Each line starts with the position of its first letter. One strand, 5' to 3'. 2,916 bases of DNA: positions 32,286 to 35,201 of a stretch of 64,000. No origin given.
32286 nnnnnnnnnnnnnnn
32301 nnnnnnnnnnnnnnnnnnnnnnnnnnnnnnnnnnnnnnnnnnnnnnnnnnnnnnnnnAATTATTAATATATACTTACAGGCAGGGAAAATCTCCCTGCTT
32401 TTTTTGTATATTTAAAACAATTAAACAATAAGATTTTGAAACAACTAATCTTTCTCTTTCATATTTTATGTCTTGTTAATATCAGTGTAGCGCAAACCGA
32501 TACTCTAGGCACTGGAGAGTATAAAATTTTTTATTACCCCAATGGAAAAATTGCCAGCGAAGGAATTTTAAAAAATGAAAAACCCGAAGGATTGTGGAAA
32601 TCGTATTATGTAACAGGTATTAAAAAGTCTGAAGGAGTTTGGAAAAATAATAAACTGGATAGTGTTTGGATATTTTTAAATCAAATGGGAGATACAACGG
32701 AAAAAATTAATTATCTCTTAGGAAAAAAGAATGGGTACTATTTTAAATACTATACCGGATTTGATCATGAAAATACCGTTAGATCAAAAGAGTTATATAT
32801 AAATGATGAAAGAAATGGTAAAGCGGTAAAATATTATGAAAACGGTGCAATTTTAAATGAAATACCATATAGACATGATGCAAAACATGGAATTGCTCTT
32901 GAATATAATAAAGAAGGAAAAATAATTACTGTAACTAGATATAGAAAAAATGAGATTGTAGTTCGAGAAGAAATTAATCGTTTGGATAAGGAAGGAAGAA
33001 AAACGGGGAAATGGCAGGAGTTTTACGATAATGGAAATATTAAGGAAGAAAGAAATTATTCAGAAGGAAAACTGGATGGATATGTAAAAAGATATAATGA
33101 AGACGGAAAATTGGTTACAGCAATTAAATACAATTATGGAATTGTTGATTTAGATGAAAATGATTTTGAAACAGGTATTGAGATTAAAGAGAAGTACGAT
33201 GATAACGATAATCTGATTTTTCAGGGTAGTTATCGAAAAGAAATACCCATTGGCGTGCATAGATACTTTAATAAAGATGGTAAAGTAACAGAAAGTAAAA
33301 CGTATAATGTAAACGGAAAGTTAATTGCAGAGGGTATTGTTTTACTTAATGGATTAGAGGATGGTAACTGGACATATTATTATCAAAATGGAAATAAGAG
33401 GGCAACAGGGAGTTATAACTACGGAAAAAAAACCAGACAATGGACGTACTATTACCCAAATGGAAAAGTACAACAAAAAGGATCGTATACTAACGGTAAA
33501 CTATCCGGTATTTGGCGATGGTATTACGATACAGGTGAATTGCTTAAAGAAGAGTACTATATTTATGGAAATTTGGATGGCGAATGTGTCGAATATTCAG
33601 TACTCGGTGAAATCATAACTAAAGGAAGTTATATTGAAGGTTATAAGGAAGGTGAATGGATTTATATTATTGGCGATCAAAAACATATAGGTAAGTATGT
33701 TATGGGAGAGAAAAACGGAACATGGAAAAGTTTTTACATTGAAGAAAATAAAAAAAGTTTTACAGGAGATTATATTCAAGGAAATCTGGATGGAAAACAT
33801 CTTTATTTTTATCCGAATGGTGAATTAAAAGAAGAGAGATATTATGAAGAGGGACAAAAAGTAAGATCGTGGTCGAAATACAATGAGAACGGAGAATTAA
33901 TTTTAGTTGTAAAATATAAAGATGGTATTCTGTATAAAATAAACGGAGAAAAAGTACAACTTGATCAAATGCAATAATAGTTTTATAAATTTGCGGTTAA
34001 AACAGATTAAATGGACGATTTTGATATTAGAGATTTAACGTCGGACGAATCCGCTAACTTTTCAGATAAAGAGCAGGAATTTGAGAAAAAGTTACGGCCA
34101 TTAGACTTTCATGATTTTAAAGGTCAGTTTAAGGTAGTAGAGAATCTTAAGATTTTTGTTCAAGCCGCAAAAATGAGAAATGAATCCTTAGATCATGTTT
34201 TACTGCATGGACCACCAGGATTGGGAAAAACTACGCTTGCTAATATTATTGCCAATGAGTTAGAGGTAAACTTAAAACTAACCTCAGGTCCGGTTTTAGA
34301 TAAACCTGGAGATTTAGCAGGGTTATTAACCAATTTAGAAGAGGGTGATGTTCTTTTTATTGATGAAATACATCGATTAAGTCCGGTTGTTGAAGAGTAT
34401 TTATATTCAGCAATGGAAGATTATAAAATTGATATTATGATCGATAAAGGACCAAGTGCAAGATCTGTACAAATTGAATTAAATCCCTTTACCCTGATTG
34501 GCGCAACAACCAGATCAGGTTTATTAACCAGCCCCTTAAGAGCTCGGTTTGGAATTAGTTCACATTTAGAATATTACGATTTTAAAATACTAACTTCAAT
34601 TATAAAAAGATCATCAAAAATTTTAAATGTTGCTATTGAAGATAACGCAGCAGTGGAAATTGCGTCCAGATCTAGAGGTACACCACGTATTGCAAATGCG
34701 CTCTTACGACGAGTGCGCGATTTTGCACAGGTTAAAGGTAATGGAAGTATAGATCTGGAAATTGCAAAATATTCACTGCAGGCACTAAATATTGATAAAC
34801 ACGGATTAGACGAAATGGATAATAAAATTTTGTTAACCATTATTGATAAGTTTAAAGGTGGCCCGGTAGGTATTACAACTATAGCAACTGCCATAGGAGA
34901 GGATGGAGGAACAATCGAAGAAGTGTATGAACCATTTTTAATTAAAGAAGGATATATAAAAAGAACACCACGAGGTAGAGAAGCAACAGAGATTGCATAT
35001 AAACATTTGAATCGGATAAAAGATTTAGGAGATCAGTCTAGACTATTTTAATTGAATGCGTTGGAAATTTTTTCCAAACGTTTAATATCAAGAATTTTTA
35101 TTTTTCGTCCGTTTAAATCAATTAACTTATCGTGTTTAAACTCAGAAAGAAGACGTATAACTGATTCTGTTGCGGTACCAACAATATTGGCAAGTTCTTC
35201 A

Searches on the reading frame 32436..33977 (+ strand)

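Call 11: search_protein_families(library=pfam, proteins=[window:32436-33977:+], max_evalue=0.001)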
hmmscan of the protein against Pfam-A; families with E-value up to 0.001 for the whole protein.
window:32436-33977:+ (513 aa): 1 family
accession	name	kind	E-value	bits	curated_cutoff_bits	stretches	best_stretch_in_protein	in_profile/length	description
PF07661.19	MORN_2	-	1.5e-28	95.9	29.6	1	189-208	1-20/22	MORN repeat variant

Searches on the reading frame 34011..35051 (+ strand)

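Call 11: search_protein_families(library=pfam, proteins=[window:34011-35051:+], max_evalue=0.001)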
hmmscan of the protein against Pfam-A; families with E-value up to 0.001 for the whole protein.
window:34011-35051:+ (346 aa): 15 families
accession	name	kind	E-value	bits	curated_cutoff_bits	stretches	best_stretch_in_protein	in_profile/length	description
PF05496.18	RuvB_N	-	1.5e-78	262.5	27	1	28-186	1-159/159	Holliday junction DNA helicase RuvB P-loop domain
PF17864.7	AAA_lid_4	-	3e-31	107.4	27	1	189-262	1-74/74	RuvB AAA lid domain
PF05491.19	RuvB_C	-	1.2e-26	92.9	24.7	1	264-334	2-72/72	RuvB C-terminal winged helix domain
PF00004.35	AAA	-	1e-20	74.9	21.2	1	63-186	1-129/131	ATPase family associated with various cellular activities (AAA)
PF07728.20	AAA_5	-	7.5e-09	36.2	22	0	105-180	60-139/139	AAA domain (dynein-related subfamily)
PF13401.12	AAA_22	-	1.1e-05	26.2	27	0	62-86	7-34/130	AAA domain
PF07726.17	AAA_3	-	1.3e-05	25.5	27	1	62-143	1-94/131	ATPase family associated with various cellular activities (AAA)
PF01078.27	Mg_chelatase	-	2.7e-05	24.1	20.3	0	32-81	1-43/207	Magnesium chelatase, subunit ChlI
PF13191.12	AAA_16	-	6.1e-05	24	32.6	0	55-85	19-49/167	AAA ATPase domain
PF20720.3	nSTAND3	-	7.1e-05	23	27.2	1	52-118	10-72/155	Novel STAND NTPase 3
PF00158.32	Sigma54_activat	-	8.3e-05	22.8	20.2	0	104-143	87-125/168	Sigma-54 interaction domain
PF06068.19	TIP49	-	9.8e-05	22.1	23.8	0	35-89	25-79/347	TIP49 P-loop domain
PF13173.12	AAA_14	-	0.00016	22.1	27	1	63-143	5-94/129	AAA domain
PF00931.28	NB-ARC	-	0.0003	20.6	23.5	0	55-84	13-42/248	NB-ARC domain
PF03215.21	Rad17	-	0.00071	20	23.8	0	19-96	4-81/186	Rad17 P-loop domain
